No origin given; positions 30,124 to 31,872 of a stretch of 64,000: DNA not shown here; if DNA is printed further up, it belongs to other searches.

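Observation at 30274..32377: Ni/Co-type RcnR repressor apparently controlling an outer-membrane porin, with no efflux pump in the locus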

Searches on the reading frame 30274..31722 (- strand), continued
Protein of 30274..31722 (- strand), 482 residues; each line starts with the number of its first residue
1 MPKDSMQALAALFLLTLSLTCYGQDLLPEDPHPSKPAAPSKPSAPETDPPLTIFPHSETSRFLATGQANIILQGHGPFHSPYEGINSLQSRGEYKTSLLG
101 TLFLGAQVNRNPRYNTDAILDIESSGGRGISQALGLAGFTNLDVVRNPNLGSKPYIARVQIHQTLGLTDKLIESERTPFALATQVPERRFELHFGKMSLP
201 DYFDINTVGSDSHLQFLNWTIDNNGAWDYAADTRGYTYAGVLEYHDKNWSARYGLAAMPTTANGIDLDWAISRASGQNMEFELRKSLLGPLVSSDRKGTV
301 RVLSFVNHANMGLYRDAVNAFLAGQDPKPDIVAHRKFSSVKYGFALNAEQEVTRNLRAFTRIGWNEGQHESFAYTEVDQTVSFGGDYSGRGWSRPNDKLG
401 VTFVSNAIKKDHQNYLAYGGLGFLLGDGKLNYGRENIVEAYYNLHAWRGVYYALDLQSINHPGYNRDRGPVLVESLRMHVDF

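Call 25: search_protein_families(library=pfam, proteins=[L035:2781-5579:+, L035:449-2227:+, L035:2267-2605:+, L040:570-1973:-, L068:7768-9189:-, L068:7358-7762:-, L005:4192-5562:+, L007:3537-4199:+, L001:5136-5465:-, L060:5028-5603:+], max_evalue=0.001)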
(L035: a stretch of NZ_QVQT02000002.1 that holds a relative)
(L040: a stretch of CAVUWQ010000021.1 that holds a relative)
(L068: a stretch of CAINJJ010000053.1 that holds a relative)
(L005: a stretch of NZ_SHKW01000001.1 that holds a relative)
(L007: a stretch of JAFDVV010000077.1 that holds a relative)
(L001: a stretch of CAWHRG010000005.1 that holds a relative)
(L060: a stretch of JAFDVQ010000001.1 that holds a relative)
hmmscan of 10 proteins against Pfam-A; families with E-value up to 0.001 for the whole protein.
L035:2781-5579:+ (932 aa): 5 families
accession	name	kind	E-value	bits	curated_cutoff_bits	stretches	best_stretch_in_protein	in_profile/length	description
PF08335.16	GlnD_UR_UTase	-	7e-20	71.9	21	1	248-370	10-133/141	GlnD PII-uridylyltransferase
PF24931.1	ACT_ACR9_3rd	-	8.7e-06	26.2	27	1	850-929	3-85/98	ACR9-like, ACT-like domain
PF01966.28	HD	-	6e-05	23.8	22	1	540-607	20-90/116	HD domain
PF01842.31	ACT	-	8e-05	22.8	27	0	861-909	2-52/66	ACT domain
PF13291.12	ACT_4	-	0.00025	22.1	27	0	857-894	4-41/80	ACT domain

L035:449-2227:+ (592 aa): 1 family
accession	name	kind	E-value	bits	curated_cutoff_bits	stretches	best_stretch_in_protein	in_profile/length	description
PF00909.26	Ammonium_transp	-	1e-117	393.7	23.2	1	177-588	1-399/399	Ammonium Transporter Family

L035:2267-2605:+ (112 aa): 1 family
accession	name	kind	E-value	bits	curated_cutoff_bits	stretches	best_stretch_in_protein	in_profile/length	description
PF00543.27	P-II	-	4.7e-32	110.8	25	1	1-106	1-102/102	Nitrogen regulatory protein P-II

L040:570-1973:- (467 aa): 0 families

L068:7768-9189:- (473 aa): 4 families
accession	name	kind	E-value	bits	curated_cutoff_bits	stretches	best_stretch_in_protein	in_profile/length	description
PF02878.22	PGM_PMM_I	-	3.1e-38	131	22.5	1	10-140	2-132/138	Phosphoglucomutase/phosphomannomutase, alpha/beta/alpha domain I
PF02880.22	PGM_PMM_III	-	1.7e-26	93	20.7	1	271-381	2-114/115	Phosphoglucomutase/phosphomannomutase, alpha/beta/alpha domain III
PF02879.22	PGM_PMM_II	-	1e-24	87.4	29.3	1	169-266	5-103/103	Phosphoglucomutase/phosphomannomutase, alpha/beta/alpha domain II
PF00408.26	PGM_PMM_IV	-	1.1e-10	41.8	23.1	1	397-465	1-63/68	Phosphoglucomutase/phosphomannomutase, C-terminal domain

L068:7358-7762:- (134 aa): 1 family
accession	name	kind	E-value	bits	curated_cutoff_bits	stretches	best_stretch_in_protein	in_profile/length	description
PF04977.20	DivIC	-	1.6e-17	63.5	28.9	1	47-125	1-79/80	Septum formation initiator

L005:4192-5562:+ (456 aa): 1 family
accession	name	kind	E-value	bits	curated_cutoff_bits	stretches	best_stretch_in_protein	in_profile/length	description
PF01566.24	Nramp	-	4.4e-134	447.5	29.8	1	69-428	1-356/357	Natural resistance-associated macrophage protein-like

L007:3537-4199:+ (220 aa): 3 families
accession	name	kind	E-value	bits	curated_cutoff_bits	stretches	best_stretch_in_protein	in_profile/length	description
PF02742.21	Fe_dep_repr_C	-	6.8e-21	74.5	27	1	67-132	2-67/70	Iron dependent repressor, metal binding and dimerisation domain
PF01325.25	Fe_dep_repress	-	1.4e-11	44.9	26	1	6-61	3-58/60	Iron dependent repressor, N-terminal DNA binding domain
PF04023.20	FeoA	-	1.2e-09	38.5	23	1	147-218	1-73/74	FeoA domain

L001:5136-5465:- (109 aa): 0 families

L060:5028-5603:+ (191 aa): 3 families
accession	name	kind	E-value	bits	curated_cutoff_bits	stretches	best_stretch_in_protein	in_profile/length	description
PF09285.17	Elong-fact-P_C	-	1.5e-22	79.5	25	1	134-190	1-56/56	Elongation factor P, C-terminal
PF01132.26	EFP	-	4e-20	72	27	1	74-126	2-54/54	Elongation factor P (EF-P) OB domain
PF08207.18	EFP_N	-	1.3e-14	54.3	23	1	7-65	2-58/58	Elongation factor P (EF-P) KOW-like domain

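Call 27: search_protein_families(library=pfam, proteins=[L070:4578-5315:+, L071:3879-5189:+, L062:8857-11511:+, L052:3776-5296:-, L032:2281-3258:+, L032:3887-5215:+, L033:7462-9762:-, L044:2780-4204:-, L002:11997-13145:+, L073:10037-12085:+], max_evalue=0.0001)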
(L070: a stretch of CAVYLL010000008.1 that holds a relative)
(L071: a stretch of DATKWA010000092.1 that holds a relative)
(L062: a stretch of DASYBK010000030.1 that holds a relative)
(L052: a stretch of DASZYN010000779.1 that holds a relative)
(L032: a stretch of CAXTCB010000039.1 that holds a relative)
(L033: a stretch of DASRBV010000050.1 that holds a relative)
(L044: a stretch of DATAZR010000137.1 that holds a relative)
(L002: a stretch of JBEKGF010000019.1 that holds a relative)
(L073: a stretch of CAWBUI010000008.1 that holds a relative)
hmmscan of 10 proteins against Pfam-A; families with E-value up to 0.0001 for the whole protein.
L070:4578-5315:+ (245 aa): 1 family
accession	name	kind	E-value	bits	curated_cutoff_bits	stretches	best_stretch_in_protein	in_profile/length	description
PF01925.25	TauE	-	6.7e-29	101.7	32.6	1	10-237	1-236/237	Sulfite exporter TauE/SafE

L071:3879-5189:+ (436 aa): 1 family
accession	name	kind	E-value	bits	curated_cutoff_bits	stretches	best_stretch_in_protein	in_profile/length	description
PF01566.24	Nramp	-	1.1e-67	229.1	29.8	1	52-400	2-353/357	Natural resistance-associated macrophage protein-like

L062:8857-11511:+ (884 aa): 2 families
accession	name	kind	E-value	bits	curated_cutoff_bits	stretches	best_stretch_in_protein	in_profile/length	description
PF12704.14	MacB_PCD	-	4.6e-35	122.2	27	2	98-311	2-205/207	MacB-like periplasmic core domain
PF02687.27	FtsX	-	1.4e-20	74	25.5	2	354-472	3-120/120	FtsX-like permease C-terminal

L052:3776-5296:- (506 aa): 2 families
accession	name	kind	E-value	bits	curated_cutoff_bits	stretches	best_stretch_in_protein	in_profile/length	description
PF13231.12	PMT_2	-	2.8e-24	86.6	26.1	1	63-221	3-160/160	Dolichyl-phosphate-mannose-protein mannosyltransferase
PF02366.24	PMT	-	2.1e-05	24.6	22.7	1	57-199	57-205/245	Dolichyl-phosphate-mannose-protein mannosyltransferase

L032:2281-3258:+ (325 aa): 1 family
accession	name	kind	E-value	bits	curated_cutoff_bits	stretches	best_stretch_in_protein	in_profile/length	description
PF02628.20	COX15-CtaA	-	9.4e-32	110.7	29.9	1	23-304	2-322/322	Cytochrome oxidase assembly protein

L032:3887-5215:+ (442 aa): 1 family
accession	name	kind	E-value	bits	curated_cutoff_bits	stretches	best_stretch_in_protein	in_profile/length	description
PF07690.21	MFS_1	-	1.6e-19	70.5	33.4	1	32-381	6-335/347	Major Facilitator Superfamily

L033:7462-9762:- (766 aa): 2 families
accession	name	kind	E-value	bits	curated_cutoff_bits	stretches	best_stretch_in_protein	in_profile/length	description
PF00563.25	EAL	-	3.2e-68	230.1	31.3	1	501-735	3-236/236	EAL domain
PF00990.26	GGDEF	-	5.8e-41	140.4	23.8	1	329-479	2-160/161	Diguanylate cyclase, GGDEF domain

L044:2780-4204:- (474 aa): 1 family
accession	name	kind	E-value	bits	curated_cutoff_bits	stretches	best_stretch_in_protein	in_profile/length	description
PF00375.23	SDF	-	6.5e-99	332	27.9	1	78-466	1-386/387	Sodium:dicarboxylate symporter family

L002:11997-13145:+ (382 aa): 1 family
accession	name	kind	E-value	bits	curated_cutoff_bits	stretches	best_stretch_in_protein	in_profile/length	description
PF01757.29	Acyl_transf_3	-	7.1e-28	98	31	1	26-359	2-321/326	Acyltransferase domain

L073:10037-12085:+ (682 aa): 1 family
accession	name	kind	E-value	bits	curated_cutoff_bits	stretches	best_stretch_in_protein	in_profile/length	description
PF13231.12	PMT_2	-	2.5e-08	34.7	26.1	1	117-236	22-141/160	Dolichyl-phosphate-mannose-protein mannosyltransferase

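Call 57: search_protein_families(library=pfam, proteins=[L066:2549-3865:+, L039:3170-5257:+, L017:2971-3594:-, L033:4079-4741:-], max_evalue=0.0001)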
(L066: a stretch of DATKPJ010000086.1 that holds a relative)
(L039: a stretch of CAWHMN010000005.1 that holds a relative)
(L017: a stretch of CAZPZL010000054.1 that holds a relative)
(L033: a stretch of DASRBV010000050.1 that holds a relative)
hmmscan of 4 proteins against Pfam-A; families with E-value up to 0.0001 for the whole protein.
L066:2549-3865:+ (438 aa): 1 family
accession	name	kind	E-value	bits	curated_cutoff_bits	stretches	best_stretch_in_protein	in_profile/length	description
PF01566.24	Nramp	-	3.8e-72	243.7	29.8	1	54-401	2-352/357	Natural resistance-associated macrophage protein-like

L039:3170-5257:+ (695 aa): 6 families
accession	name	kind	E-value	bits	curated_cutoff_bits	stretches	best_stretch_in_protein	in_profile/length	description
PF08448.16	PAS_4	-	2.4e-29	102.2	23.1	2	201-317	3-110/110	PAS fold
PF02518.31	HATPase_c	-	3e-23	82.8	26.4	1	579-691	4-110/111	Histidine kinase-, DNA gyrase B-, and HSP90-like ATPase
PF00989.32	PAS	-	2.3e-08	34.4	22.6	0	195-310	3-111/113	PAS fold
PF13426.13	PAS_9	-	2.6e-08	34.5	27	0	356-454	6-102/103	PAS domain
PF13188.13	PAS_8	-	6.1e-08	32.7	21.8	0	194-251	2-54/65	PAS domain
PF00512.31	HisKA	-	9.2e-06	26.1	26.9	1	473-533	3-63/66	His Kinase A (phospho-acceptor) domain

L017:2971-3594:- (207 aa): 1 family
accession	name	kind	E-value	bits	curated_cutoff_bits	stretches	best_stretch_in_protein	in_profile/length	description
PF01058.29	Oxidored_q6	-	3.3e-31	108.1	27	1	80-187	1-126/128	NADH ubiquinone oxidoreductase, 20 Kd subunit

L033:4079-4741:- (220 aa): 0 families

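Call 79: search_protein_families(library=ncbifam, proteins=[L071:3879-5189:+, L066:2549-3865:+, L005:4192-5562:+, L007:3537-4199:+], max_evalue=0.00001)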
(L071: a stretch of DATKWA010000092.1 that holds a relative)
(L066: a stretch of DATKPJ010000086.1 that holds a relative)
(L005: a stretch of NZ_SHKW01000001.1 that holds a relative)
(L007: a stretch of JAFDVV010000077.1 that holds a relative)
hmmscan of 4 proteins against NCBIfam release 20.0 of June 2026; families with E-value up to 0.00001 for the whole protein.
L071:3879-5189:+ (436 aa): 3 families
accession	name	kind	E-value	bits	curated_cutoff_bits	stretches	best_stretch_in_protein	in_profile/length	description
NF001923.0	PRK00701.1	subfamily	5.9e-29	101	430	1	20-430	22-436/439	Mn(2+) uptake NRAMP transporter MntH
NF037982.1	Nramp_1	equivalog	9e-17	61.3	50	1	36-219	1-191/404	Nramp family divalent metal transporter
TIGR01197.1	nramp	subfamily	2.4e-13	50.1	272.5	1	32-239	4-212/390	metal ion transporter, metal ion (Mn2+/Fe2+) transporter (Nramp) family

L066:2549-3865:+ (438 aa): 3 families
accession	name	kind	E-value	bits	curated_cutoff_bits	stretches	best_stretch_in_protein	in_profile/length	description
NF001923.0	PRK00701.1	subfamily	7.2e-31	107.3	430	1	28-432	28-436/439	Mn(2+) uptake NRAMP transporter MntH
NF037982.1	Nramp_1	equivalog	1.2e-21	77.4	50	1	38-215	1-180/404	Nramp family divalent metal transporter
TIGR01197.1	nramp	subfamily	5.6e-18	65.4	272.5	1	34-240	4-211/390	metal ion transporter, metal ion (Mn2+/Fe2+) transporter (Nramp) family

L005:4192-5562:+ (456 aa): 3 families
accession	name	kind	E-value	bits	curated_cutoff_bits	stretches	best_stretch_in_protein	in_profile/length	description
NF001923.0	PRK00701.1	subfamily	2e-191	636.4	430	1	21-454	5-436/439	Mn(2+) uptake NRAMP transporter MntH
TIGR01197.1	nramp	subfamily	2.6e-122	408.9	272.5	1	49-422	3-390/390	metal ion transporter, metal ion (Mn2+/Fe2+) transporter (Nramp) family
NF037982.1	Nramp_1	equivalog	3.5e-57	194.4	50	1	54-418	1-401/404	Nramp family divalent metal transporter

L007:3537-4199:+ (220 aa): 4 families
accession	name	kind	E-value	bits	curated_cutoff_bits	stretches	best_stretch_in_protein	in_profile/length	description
NF053665.1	TransRegDtxRActin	equivalog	9.3e-31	107.1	290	1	9-217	8-230/233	iron-dependent transcriptional repressor DtxR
NF047407.1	TransRegMntRTherm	equivalog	1.6e-30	106.5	350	1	4-218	5-224/227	manganese-dependent transcriptional regulator MntR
NF008273.0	PRK11050.1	equivalog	5.5e-14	52.1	153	1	10-111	39-139/156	manganese-binding transcriptional regulator MntR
NF003025.0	PRK03902.1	equivalog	4.4e-11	43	138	1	6-112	3-108/142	transcriptional regulator MntR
